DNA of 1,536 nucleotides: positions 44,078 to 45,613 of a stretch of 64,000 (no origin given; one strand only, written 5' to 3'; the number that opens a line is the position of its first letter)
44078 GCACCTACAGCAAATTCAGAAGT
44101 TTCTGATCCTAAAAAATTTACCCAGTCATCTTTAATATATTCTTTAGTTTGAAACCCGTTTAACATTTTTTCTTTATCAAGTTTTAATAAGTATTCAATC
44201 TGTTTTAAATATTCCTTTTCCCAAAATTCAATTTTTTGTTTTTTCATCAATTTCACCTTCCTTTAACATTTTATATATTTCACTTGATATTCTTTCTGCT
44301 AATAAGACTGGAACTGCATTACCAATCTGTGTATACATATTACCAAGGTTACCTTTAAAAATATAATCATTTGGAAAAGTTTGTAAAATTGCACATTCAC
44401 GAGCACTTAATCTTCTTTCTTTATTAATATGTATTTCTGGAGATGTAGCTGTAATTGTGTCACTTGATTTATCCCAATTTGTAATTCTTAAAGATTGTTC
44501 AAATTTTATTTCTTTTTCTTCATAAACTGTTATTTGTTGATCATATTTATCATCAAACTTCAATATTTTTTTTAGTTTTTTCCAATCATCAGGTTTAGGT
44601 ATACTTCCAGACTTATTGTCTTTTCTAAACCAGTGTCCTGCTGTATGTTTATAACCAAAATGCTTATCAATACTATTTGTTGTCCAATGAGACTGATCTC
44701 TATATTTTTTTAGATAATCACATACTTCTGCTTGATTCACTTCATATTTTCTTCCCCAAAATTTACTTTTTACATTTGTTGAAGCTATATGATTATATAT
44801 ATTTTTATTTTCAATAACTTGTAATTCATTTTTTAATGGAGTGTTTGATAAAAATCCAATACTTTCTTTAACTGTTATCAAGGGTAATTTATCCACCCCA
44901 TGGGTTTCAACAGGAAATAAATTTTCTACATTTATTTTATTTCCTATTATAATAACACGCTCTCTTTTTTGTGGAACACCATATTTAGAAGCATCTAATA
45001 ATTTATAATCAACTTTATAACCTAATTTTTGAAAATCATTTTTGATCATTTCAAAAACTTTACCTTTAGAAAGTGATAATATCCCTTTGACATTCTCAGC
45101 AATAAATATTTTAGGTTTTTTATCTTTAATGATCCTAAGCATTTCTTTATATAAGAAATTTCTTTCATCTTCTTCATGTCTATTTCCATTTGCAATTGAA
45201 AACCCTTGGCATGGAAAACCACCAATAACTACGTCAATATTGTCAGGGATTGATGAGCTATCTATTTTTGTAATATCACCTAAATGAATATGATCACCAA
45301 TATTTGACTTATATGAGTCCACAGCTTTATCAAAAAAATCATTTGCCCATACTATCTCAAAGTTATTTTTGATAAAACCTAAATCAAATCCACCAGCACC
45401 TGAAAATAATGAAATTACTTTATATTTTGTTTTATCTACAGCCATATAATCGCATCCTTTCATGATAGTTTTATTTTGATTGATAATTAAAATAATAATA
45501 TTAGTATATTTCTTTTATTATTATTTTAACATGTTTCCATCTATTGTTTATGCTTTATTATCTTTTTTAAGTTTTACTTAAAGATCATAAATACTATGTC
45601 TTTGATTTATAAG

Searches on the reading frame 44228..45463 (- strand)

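Call 84: search_protein_families(library=pfam, proteins=[window:44228-45463:-], max_evalue=0.001)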
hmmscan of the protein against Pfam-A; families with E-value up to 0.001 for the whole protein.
window:44228-45463:- (411 aa): 1 family
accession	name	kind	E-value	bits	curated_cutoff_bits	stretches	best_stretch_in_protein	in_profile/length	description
PF00145.23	DNA_methylase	-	2.5e-82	277.3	22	1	14-397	1-323/324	C-5 cytosine-specific DNA methylase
